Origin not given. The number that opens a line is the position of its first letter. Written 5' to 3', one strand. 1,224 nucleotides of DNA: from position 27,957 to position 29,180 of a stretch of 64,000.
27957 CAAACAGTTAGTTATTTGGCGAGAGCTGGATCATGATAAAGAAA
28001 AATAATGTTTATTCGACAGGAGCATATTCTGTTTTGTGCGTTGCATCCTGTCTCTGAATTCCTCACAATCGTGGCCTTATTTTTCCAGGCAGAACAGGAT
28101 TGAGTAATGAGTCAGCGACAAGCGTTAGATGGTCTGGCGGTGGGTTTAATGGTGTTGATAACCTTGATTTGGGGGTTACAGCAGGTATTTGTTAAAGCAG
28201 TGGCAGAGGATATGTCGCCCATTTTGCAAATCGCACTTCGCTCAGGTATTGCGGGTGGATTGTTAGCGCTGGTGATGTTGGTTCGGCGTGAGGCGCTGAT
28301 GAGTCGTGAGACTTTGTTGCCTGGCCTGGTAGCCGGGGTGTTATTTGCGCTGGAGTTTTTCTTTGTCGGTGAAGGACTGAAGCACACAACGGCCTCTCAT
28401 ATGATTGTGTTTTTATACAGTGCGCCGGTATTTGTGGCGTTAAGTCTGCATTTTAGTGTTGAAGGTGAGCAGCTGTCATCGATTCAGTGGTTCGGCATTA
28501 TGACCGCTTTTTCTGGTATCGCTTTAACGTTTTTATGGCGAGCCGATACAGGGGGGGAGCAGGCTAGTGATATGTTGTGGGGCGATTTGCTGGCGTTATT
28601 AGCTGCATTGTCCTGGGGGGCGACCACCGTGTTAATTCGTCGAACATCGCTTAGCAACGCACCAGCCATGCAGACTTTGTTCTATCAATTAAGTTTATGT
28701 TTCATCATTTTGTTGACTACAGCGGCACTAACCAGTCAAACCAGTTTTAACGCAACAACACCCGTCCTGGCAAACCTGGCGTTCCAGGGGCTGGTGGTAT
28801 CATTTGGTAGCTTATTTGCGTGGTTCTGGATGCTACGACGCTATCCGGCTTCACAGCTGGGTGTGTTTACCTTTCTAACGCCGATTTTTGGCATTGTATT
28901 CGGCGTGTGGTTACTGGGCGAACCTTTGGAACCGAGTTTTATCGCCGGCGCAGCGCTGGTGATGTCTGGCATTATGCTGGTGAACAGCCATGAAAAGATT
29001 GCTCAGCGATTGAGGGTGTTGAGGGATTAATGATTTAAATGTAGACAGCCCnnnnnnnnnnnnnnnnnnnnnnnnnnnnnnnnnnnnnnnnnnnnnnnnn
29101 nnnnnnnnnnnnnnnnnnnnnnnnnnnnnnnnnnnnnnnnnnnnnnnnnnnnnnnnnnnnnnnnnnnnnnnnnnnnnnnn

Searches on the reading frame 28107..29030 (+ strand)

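Call 79: search_protein_families(library=pfam, proteins=[window:28107-29030:+], max_evalue=0.00001)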
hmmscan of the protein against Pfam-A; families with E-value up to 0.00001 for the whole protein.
window:28107-29030:+ (307 aa): 1 family
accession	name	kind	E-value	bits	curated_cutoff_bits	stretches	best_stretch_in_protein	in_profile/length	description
PF00892.27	EamA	-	6.7e-37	127.2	28.2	2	157-293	1-134/135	EamA-like transporter family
